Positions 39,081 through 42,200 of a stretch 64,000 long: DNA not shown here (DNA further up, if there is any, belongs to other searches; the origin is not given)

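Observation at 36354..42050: Operon coupling a T9SS-tagged M6 metalloprotease, an Slt70-type lytic transglycosylase and a CTP-transferase-like membrane protein immediately upstream of secA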

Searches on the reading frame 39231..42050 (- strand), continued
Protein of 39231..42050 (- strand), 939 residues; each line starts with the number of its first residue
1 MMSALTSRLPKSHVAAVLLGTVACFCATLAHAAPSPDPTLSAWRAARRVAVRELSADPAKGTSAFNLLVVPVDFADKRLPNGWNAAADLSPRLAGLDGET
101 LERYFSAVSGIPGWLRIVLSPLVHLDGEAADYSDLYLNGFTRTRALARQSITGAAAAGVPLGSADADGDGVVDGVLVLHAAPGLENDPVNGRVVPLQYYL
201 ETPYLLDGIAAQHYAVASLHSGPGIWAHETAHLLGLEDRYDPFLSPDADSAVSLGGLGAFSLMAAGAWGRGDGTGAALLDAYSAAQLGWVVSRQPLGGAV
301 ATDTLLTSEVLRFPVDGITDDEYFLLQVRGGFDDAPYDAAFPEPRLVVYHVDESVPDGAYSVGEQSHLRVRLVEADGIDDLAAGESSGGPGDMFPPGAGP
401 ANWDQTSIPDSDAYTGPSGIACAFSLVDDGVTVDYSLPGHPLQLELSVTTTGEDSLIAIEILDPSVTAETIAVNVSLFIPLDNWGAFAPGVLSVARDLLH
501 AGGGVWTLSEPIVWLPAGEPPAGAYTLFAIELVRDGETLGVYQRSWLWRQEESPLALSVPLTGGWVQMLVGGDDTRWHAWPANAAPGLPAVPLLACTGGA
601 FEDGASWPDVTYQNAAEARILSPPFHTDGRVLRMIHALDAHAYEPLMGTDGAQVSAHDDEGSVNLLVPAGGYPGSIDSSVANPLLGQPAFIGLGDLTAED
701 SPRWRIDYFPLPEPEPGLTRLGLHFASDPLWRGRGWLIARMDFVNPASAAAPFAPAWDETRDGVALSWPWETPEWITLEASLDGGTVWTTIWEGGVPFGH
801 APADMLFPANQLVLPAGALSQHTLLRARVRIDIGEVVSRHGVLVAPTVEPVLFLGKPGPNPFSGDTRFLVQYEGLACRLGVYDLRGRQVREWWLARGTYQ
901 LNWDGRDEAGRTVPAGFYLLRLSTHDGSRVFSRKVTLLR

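Call 36: find_encoding_contigs(protein=P0311, flank=10000, max_places=1)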
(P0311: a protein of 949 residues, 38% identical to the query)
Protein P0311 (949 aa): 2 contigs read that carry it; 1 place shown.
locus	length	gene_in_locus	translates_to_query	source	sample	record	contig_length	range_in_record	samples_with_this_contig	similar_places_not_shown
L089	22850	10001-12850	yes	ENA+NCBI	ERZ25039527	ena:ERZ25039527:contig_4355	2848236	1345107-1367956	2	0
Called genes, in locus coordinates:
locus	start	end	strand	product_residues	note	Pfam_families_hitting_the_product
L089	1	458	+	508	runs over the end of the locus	PF18024:HTH_50 (faint), PF00158:Sigma54_activat, PF14532:Sigma54_activ_2, PF25601:AAA_lid_14, PF02954:HTH_8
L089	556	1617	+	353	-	-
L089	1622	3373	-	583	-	PF01464:SLT, PF01476:LysM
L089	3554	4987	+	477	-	PF00990:GGDEF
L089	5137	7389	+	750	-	PF03772:Competence, PF00753:Lactamase_B, PF12706:Lactamase_B_2 (weak)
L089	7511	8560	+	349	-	PF01259:SAICAR_synt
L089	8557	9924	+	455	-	PF01808:AICARFT_IMPCHas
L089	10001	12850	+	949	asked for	PF05547:Peptidase_M6 (weak)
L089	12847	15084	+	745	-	PF01464:SLT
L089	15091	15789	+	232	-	PF07517:SecA_DEAD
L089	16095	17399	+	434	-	PF01043:SecA_PP_bind, PF07517:SecA_DEAD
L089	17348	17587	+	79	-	PF07516:SecA_SW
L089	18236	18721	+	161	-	PF04361:DUF494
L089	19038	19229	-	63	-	-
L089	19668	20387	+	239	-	PF01131:Topoisom_bac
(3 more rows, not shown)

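Call 40: search_solved_structures(query=window:39231-42050:-, max_evalue=1, show_alignments=1)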
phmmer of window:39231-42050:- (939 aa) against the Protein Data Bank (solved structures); distinct sequences matched with E-value up to 1: 3.
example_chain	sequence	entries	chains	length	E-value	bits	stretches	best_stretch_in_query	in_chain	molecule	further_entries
7eh9_A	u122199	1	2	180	0.076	14.5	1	839-928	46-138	Basal-body rod modification protein FlgD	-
7bhq_A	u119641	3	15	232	0.16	13.4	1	840-928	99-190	Basal-body rod modification protein FlgD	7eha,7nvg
3osv_A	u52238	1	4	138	0.49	11.8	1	880-929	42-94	Flagellar basal-body rod modification protein FlgD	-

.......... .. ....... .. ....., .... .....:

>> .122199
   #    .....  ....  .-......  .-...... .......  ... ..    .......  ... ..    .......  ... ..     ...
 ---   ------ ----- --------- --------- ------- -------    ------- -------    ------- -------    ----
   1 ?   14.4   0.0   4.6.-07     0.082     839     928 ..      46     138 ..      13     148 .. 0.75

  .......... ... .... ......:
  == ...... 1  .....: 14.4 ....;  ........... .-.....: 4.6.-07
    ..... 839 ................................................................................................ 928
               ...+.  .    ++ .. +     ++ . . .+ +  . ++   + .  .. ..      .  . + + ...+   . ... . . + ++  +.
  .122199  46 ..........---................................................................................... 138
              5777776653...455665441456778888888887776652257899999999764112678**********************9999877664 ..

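Call 73: predict_structure(alignment_id=A3)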
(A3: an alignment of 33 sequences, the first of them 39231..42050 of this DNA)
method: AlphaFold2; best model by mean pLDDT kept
length: 939 residues; sequences in the alignment: 33
mean_pLDDT: 81.2   pTM: 0.69
mean pLDDT of the five models: 81.2, 81.1, 80.5, 79.3, 78.3
residues with pLDDT >= 90: 244; 70-90: 530; 50-70: 138; < 50: 27
segments of 3 or more residues with pLDDT < 50: 1-10, 245-251, 846-848
pLDDT, mean of each block of 10 residues (from residue 1): 42 67 57 57 75 70 83 94 86 83 87 87 92 77 89 87 82 93 76 74 81 90 85 81 49 66 64 75 88 81 87 75 88 71 88 70 59 85 79 84 80 72 88 85 81 84 72 84 82 92 87 88 85 85 84 82 74 79 90 92 90 86 86 91 73 86 78 67 77 61 89 73 86 87 86 84 90 94 83 93 91 85 88 90 61 83 79 86 93 89 88 92 88 87
secondary structure, 60 per line:
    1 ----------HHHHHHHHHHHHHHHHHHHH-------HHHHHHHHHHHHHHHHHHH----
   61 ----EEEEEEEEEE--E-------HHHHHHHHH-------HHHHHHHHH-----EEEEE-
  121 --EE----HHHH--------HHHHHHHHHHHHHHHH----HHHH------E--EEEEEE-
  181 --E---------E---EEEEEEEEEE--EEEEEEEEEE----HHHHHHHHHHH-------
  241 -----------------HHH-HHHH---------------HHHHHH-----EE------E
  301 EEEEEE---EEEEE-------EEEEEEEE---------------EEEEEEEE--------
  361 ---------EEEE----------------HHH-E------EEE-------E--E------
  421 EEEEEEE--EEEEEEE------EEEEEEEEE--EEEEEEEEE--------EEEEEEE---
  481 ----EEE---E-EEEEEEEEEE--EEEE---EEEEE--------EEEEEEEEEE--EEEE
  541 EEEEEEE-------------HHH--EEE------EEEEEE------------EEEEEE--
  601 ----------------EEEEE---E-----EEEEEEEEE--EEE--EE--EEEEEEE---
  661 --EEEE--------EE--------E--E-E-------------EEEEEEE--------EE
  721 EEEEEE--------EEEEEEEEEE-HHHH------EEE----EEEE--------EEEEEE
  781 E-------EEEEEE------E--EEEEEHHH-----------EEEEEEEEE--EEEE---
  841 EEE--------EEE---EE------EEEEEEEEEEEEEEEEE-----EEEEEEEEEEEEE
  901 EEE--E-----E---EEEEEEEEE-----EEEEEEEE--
elements in order (helices of 4 or more, strands of 3 or more residues): H11-30 H38-56 E65-74 H85-93 H101-109 E115-119 H129-132 H141-156 H161-164 E174-179 E197-206 E209-218 H223-233 H262-265 H281-286 E300-306 E310-314 E322-329 E345-352 E370-373 E401-403 E421-427 E430-436 E443-451 E454-462 E471-477 E485-487 E493-502 E505-508 E512-516 E525-534 E537-547 E566-568 E575-580 E593-598 E617-621 E631-639 E642-644 E651-657 E663-666 E704-710 E719-726 E735-744 H746-749 E756-758 E763-766 E775-781 E789-794 E804-808 E823-831 E834-837 E841-843 E852-854 E866-882 E888-903 E916-924 E930-937

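Call 75: fold_search(model_id=the predicted structure, library=pdb)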
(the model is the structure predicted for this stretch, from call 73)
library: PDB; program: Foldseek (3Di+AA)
matches with E <= 10: 1590; with E <= 0.001: 193
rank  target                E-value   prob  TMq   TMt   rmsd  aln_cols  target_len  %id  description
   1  4yu5_B                4.8e-14  1.00  0.23  0.30  26.4      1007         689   12  Crystal structure of selenomethionine variant of Bacillus anthracis immune inhibitor A2 peptidase zymogen (released 2015-10-28)
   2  4yu5_A                4.8e-14  1.00  0.21  0.28  26.9      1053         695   11  Crystal structure of selenomethionine variant of Bacillus anthracis immune inhibitor A2 peptidase zymogen (released 2015-10-28)
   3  4yu6_B                9.3e-14  1.00  0.22  0.28  28.2      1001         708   12  Crystal structure of Bacillus anthracis immune inhibitor A2 peptidase zymogen (released 2015-10-28)
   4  4yu6_A                1.0e-13  1.00  0.22  0.26  28.0      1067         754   12  Crystal structure of Bacillus anthracis immune inhibitor A2 peptidase zymogen (released 2015-10-28)
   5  5m11                  2.0e-07  0.84  0.08  0.10  26.5       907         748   10  Structural and functional probing of PorZ, an essential bacterial surface component of the type-IX secretion system of h (released 2016-11-09)
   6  2ice_A                2.5e-07  1.00  0.12  0.15  22.5       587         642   10  CRIg bound to C3c (released 2006-11-07)
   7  6a48                  2.7e-07  0.99  0.11  0.16  26.9       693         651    9  Crystal structure of reelin N-terminal region (released 2019-06-19)
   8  4e0s_A                3.9e-07  0.96  0.12  0.08  27.4       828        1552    9  Crystal Structure of C5b-6 (released 2012-04-18)
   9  3t1w                  4.1e-07  1.00  0.11  0.20  23.1       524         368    8  Structure of the four-domain fragment Fn7B89 of oncofetal fibronectin (released 2012-03-21)
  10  2wii_A                5.4e-07  0.99  0.12  0.15  22.8       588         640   10  Complement C3b in complex with factor H domains 1-4 (released 2009-06-09)
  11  8dh8_A                5.4e-07  0.98  0.10  0.12  32.4       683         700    8  Leptin-bound leptin receptor complex-full ECD (released 2023-04-19)
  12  7mjr                  6.0e-07  0.93  0.12  0.12  25.6       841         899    9  Vip4Da2 toxin structure (released 2021-05-05)
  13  3pvm_A                7.1e-07  0.99  0.14  0.10  23.9       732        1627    7  Structure of Complement C5 in Complex with CVF (released 2011-01-19)
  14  8cml_E                9.3e-07  1.00  0.15  0.20  24.8       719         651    8  Cryo-EM structure of complement C5 in complex with nanobodies UNbC5-1 and UNbC5-2 (released 2023-09-27)
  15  5jpm_A                1.2e-06  0.99  0.14  0.18  24.1       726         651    9  Structure of the complex of human complement C4 with MASP-2 rebuilt using iMDFF (released 2016-08-10)
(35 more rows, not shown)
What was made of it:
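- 39231..42050 (-): M6 (immune inhibitor A-like) zinc metalloprotease, 939 aa. It has an N-terminal signal peptide, a catalytic domain (~65-330, HETAH at 228-232), beta-sandwich middle domains, and a C-terminal ~85-aa FlgD_ig / T9SS type-A-like sorting domain (855-939). AF2 pLDDT is 81, and the Foldseek top hit is InhA2 4yu5 at E 4.8e-14, followed by PorZ and PorU (calls 73, 75).
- On Peptidase family M6 (InhA-like): The Foldseek top four hits are InhA2 4yu5/4yu6, E 4.8e-14, probability 1.00 (call 75).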

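Call 77: find_encoding_contigs(protein=P0242, flank=7000, max_places=1)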
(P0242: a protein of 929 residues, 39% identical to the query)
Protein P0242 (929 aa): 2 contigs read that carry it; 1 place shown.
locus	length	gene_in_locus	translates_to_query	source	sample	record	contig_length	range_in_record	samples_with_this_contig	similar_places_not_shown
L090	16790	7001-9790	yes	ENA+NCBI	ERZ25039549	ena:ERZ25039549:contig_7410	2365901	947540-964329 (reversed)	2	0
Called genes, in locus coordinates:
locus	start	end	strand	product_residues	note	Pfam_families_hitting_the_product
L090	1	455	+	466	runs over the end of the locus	PF00990:GGDEF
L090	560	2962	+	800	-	PF03772:Competence, PF00753:Lactamase_B, PF12706:Lactamase_B_2 (weak)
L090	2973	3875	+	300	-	PF01259:SAICAR_synt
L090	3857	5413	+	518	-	PF02142:MGS, PF01808:AICARFT_IMPCHas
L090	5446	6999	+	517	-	PF00117:GATase, PF07722:Peptidase_C26, PF02540:NAD_synthase (faint), PF00958:GMP_synt_C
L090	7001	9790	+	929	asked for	PF13860:FlgD_ig (weak)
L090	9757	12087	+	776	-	PF01464:SLT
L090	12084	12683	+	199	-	-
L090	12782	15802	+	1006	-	PF07517:SecA_DEAD, PF01043:SecA_PP_bind, PF21090:P-loop_SecA, PF07516:SecA_SW, PF02810:SEC-C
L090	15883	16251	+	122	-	-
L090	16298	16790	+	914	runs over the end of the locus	PF01751:Toprim, PF01131:Topoisom_bac, PF13368:Toprim_C_rpt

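Call 78: find_encoding_contigs(protein=P0295, flank=7000, max_places=1)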
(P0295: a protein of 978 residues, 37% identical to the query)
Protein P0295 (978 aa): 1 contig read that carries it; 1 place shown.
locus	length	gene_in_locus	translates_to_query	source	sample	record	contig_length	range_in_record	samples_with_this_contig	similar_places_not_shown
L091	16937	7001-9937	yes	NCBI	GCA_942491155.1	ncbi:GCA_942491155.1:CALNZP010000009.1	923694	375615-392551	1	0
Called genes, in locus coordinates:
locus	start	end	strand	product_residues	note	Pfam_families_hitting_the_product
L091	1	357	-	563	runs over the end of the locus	PF01464:SLT, PF01476:LysM, PF23473:LysM3_LYK4_5 (faint), PF01476:LysM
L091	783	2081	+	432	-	PF00990:GGDEF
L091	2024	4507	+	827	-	PF13567:DUF4131 (weak), PF03772:Competence, PF00753:Lactamase_B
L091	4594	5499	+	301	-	PF01259:SAICAR_synt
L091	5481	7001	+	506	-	PF02142:MGS, PF01808:AICARFT_IMPCHas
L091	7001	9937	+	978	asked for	PF05547:Peptidase_M6 (faint), PF13860:FlgD_ig (faint)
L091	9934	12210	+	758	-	PF01464:SLT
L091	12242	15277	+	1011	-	PF07517:SecA_DEAD, PF01043:SecA_PP_bind, PF21090:P-loop_SecA, PF07516:SecA_SW, PF02810:SEC-C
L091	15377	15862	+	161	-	PF04361:DUF494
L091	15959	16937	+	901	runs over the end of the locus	PF01751:Toprim, PF01131:Topoisom_bac, PF13368:Toprim_C_rpt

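Call 79: find_encoding_contigs(protein=P0250, flank=7000, max_places=1)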
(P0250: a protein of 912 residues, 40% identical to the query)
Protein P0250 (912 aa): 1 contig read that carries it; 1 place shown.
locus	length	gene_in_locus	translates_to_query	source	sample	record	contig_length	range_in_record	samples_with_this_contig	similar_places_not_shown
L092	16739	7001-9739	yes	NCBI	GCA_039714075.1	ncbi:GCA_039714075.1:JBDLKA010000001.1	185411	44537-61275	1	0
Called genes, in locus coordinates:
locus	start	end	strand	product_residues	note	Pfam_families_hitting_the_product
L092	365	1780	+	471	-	PF00990:GGDEF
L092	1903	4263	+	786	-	PF03772:Competence, PF00753:Lactamase_B, PF12706:Lactamase_B_2 (weak)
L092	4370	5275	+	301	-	PF01259:SAICAR_synt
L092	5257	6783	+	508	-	PF02142:MGS, PF01808:AICARFT_IMPCHas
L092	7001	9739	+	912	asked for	PF05547:Peptidase_M6 (faint), PF13860:FlgD_ig (weak)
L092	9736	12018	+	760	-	PF01464:SLT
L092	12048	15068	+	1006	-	PF07517:SecA_DEAD, PF00270:DEAD (weak), PF01043:SecA_PP_bind, PF21090:P-loop_SecA, PF07516:SecA_SW, PF02810:SEC-C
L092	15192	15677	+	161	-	PF04361:DUF494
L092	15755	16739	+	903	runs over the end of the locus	PF01751:Toprim, PF01131:Topoisom_bac, PF13368:Toprim_C_rpt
